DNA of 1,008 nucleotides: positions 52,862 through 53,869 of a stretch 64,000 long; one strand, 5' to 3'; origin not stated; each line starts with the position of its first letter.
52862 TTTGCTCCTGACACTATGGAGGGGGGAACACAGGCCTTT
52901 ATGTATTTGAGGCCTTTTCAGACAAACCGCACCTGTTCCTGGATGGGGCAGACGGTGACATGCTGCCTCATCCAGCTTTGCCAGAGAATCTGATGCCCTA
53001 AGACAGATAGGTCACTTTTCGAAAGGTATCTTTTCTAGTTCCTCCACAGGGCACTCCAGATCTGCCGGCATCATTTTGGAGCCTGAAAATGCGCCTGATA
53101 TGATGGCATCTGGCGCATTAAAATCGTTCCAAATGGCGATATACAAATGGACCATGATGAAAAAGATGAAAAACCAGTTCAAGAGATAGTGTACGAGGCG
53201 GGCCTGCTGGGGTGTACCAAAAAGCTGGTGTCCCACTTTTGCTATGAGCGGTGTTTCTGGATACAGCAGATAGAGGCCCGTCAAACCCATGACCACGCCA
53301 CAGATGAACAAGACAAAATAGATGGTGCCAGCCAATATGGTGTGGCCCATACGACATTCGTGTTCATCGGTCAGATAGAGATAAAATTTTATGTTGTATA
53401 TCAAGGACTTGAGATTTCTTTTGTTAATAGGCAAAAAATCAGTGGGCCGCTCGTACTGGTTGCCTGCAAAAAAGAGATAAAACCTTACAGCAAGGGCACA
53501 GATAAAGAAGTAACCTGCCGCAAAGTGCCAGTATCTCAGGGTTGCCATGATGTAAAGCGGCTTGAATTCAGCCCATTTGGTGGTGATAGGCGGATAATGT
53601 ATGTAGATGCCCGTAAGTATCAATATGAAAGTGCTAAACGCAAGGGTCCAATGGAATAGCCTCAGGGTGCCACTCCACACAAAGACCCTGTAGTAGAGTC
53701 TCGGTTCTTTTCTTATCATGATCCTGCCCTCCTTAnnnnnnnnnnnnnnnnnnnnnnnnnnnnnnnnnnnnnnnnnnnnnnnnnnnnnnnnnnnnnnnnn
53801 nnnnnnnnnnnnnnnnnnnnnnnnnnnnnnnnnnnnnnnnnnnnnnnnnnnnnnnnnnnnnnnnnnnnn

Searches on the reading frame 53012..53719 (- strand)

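Call 35: search_protein_families(library=pfam, proteins=[window:53012-53719:-])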
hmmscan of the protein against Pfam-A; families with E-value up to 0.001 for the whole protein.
window:53012-53719:- (235 aa): 2 families
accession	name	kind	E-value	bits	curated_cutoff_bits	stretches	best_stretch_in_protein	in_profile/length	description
PF01292.26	Ni_hydr_CYTB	-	4.7e-28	98.6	30.1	1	14-212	1-178/179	Prokaryotic cytochrome b561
PF14358.11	DUF4405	-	4.5e-09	37.1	26.7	1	133-197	2-66/66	Domain of unknown function (DUF4405)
